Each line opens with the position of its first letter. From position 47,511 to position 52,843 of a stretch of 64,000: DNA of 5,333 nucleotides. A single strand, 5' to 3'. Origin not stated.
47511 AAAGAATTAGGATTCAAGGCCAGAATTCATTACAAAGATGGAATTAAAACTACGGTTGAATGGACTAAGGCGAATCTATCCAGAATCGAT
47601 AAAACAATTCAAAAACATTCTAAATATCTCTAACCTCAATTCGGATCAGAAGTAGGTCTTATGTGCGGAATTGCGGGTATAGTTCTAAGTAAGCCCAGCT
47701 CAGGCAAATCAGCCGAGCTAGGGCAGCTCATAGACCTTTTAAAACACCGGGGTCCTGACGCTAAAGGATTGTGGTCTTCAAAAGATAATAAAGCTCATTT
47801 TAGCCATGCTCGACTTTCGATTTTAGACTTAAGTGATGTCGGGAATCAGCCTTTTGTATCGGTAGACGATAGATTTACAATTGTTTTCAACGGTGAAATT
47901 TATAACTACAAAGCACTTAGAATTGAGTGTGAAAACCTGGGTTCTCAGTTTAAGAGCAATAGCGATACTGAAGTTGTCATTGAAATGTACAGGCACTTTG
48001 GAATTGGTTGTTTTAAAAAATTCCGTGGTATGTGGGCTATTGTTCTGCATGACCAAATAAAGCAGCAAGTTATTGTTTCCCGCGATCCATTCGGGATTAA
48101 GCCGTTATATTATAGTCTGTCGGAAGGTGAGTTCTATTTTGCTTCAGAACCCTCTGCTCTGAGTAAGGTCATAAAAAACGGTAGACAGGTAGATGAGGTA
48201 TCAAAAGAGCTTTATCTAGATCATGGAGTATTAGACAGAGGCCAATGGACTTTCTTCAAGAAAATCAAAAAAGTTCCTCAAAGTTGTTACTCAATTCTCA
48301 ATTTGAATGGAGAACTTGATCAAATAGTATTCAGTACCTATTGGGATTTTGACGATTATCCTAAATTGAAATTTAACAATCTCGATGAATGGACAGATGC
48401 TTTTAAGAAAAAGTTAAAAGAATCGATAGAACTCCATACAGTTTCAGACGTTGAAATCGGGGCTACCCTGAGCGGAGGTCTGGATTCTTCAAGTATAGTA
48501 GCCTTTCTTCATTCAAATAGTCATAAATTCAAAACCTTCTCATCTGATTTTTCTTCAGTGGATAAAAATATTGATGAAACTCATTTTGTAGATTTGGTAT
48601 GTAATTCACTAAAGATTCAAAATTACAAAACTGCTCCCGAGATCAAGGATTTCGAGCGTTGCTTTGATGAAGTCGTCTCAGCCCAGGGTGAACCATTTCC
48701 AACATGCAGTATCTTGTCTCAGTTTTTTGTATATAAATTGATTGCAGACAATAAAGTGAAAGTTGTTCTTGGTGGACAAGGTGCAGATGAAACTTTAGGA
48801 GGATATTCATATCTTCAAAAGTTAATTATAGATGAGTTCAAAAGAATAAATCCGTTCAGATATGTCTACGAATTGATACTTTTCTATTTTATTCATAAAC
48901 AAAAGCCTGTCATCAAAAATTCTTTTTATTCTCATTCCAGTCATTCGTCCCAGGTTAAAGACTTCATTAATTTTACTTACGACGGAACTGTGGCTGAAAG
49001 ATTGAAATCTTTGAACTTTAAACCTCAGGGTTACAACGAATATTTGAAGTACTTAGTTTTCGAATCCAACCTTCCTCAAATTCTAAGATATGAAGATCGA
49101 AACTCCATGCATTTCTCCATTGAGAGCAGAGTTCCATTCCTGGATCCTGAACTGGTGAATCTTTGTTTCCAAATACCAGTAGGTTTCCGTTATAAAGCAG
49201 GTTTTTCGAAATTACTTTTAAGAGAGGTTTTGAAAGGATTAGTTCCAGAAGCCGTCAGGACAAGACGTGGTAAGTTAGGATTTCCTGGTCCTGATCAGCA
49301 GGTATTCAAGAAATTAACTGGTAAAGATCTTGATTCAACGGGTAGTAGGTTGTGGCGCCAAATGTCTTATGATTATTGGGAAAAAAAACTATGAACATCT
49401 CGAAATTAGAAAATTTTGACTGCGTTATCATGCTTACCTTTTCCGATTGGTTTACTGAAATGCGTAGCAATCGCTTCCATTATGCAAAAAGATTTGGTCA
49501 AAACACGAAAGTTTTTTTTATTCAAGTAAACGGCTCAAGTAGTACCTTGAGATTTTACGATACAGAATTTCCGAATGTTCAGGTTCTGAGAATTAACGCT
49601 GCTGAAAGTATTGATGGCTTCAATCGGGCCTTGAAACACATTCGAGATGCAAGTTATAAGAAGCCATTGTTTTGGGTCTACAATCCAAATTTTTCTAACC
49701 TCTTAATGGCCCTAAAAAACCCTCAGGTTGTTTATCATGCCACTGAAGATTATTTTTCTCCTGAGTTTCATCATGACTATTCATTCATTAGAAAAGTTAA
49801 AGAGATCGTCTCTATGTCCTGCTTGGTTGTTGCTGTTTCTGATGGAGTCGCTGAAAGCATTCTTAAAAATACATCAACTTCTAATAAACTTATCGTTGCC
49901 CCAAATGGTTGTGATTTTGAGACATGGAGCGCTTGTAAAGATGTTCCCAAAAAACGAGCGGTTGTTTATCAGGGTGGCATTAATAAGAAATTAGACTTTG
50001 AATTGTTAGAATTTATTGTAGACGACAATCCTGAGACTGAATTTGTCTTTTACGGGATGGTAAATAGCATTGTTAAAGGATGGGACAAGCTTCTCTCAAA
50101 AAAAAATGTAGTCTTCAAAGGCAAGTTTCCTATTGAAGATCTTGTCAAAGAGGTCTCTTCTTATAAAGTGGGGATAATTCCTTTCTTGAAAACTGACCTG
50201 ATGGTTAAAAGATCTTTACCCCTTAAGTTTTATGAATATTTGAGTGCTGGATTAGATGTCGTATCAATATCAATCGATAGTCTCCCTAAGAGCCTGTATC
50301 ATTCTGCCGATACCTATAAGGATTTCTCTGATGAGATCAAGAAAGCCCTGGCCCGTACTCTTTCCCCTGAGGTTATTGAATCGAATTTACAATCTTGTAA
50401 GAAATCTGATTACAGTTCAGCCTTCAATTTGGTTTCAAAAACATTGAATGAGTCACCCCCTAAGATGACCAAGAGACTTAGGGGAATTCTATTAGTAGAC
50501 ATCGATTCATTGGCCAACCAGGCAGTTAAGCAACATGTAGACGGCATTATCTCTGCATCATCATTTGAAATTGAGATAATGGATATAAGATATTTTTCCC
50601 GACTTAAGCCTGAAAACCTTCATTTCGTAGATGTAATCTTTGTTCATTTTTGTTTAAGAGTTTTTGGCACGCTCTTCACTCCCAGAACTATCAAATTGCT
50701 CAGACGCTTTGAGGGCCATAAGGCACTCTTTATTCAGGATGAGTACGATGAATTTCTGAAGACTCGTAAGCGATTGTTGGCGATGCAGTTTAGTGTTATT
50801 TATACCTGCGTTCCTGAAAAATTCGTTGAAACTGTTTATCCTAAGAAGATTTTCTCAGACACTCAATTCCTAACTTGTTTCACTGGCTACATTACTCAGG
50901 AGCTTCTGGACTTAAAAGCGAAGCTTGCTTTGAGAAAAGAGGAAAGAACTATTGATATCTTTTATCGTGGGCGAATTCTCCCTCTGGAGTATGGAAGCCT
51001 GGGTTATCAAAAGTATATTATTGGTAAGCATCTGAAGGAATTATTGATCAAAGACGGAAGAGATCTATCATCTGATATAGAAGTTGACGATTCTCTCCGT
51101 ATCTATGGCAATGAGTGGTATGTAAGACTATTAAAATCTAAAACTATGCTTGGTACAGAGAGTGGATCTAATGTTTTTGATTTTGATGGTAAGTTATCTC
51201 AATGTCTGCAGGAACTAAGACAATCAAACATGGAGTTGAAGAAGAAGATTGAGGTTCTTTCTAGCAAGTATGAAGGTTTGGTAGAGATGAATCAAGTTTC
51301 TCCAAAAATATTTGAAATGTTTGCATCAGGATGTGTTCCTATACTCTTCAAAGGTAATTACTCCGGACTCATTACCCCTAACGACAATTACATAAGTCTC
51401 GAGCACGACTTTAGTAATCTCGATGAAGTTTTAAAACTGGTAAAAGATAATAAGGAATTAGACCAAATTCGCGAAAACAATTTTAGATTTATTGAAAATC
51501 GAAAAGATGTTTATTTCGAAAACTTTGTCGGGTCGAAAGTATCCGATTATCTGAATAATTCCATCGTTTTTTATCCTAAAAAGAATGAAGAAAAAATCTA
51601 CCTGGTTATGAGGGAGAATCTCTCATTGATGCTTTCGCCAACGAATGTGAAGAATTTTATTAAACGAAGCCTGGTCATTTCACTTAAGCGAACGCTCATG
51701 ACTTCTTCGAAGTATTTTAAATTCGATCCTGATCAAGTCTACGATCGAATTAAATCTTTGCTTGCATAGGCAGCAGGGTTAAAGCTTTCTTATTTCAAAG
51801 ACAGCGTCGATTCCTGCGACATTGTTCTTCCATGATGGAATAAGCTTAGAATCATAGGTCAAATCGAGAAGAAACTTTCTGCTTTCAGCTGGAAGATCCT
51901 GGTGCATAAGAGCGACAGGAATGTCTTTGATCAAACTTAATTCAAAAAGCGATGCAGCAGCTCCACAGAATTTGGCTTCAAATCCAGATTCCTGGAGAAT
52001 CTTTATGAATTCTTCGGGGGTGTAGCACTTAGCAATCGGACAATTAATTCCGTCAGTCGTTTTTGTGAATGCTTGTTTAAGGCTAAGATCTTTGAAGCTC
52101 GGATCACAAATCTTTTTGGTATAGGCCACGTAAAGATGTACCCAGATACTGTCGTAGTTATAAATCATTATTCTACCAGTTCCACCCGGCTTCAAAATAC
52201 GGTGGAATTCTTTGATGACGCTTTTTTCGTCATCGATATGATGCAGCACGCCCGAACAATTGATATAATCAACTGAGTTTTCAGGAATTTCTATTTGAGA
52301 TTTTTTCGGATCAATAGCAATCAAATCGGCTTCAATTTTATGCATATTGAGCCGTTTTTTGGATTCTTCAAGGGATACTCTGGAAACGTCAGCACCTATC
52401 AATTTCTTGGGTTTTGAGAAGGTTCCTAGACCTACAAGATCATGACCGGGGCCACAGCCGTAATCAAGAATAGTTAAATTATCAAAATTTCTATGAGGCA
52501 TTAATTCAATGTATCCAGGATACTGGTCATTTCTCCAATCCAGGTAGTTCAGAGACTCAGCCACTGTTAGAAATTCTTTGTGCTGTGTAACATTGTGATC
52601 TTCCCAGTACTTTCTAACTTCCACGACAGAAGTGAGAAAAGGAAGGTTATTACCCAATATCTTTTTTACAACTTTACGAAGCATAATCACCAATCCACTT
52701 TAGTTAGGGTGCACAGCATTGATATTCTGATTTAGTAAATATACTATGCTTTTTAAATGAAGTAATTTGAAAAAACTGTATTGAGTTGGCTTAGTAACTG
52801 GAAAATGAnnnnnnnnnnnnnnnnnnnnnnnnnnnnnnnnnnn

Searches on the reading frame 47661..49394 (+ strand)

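Call 46: search_protein_families(library=pfam, proteins=[window:47661-49394:+], max_evalue=0.0001)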
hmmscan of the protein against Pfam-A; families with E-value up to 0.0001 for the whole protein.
window:47661-49394:+ (577 aa): 3 families
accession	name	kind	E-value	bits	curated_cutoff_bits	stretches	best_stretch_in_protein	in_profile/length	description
PF00733.27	Asn_synthase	-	8.3e-58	197.2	21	1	248-550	2-297/354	Asparagine synthase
PF13537.11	GATase_7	-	1.5e-40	138.5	25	1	49-168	1-122/123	Glutamine amidotransferase domain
PF13522.11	GATase_6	-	2.7e-38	131.4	27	1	32-163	1-130/130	Glutamine amidotransferase domain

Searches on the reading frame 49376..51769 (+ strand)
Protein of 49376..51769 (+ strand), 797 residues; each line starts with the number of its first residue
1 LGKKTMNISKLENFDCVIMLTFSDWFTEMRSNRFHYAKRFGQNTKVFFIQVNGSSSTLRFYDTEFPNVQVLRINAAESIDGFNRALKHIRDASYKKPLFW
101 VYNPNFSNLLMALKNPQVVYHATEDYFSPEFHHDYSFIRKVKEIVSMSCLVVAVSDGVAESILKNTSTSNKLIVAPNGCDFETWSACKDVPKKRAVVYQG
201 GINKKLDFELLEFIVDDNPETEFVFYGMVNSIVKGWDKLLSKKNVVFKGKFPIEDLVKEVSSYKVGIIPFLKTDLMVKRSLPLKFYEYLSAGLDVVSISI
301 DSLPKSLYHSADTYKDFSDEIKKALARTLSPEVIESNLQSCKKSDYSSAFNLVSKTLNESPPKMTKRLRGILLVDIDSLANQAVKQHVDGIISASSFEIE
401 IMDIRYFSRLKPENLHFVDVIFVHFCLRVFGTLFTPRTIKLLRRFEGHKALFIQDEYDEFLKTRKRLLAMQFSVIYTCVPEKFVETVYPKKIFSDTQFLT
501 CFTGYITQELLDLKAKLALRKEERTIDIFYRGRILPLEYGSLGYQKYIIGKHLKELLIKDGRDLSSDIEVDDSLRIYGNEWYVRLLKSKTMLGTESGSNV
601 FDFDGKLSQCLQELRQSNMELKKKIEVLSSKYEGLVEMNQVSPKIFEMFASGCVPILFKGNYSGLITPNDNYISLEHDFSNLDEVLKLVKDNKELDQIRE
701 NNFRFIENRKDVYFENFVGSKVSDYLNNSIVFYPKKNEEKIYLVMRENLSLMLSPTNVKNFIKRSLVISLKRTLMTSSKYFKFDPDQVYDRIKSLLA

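Call 46: search_protein_families(library=pfam, proteins=[window:49376-51769:+], max_evalue=0.0001)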
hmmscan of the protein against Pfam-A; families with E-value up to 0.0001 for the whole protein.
window:49376-51769:+ (797 aa): 2 families
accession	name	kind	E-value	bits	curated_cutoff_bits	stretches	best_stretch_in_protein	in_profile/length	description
PF13692.12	Glyco_trans_1_4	-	4e-05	24.3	27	0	218-310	32-118/142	Glycosyl transferases group 1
PF13524.12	Glyco_trans_1_2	-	4.7e-05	23.8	25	0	210-329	5-112/144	Glycosyl transferase-like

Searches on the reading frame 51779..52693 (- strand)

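Call 46: search_protein_families(library=pfam, proteins=[window:51779-52693:-], max_evalue=0.0001)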
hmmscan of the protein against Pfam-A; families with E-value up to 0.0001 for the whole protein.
window:51779-52693:- (304 aa): 7 families
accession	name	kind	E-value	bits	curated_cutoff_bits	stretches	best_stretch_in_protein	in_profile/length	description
PF13649.12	Methyltransf_25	-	9.3e-16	58.8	27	1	75-171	1-97/97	Methyltransferase domain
PF08241.18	Methyltransf_11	-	1.2e-15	58.3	21.2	1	76-172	1-92/95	Methyltransferase domain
PF13847.12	Methyltransf_31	-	2.3e-15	57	27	1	71-181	3-113/145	Methyltransferase domain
PF13489.12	Methyltransf_23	-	1.1e-14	54.9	27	1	53-239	4-160/164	Methyltransferase domain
PF08242.18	Methyltransf_12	-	5.9e-14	53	30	1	76-171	1-96/98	Methyltransferase domain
PF01209.24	Ubie_methyltran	-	5.1e-08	33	20.1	1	73-176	49-152/233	ubiE/COQ5 methyltransferase family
PF03291.22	mRNA_G-N7_MeTrfase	-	5.7e-06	26.1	26.6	1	69-134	59-131/315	mRNA (guanine-N(7))-methyltransferase domain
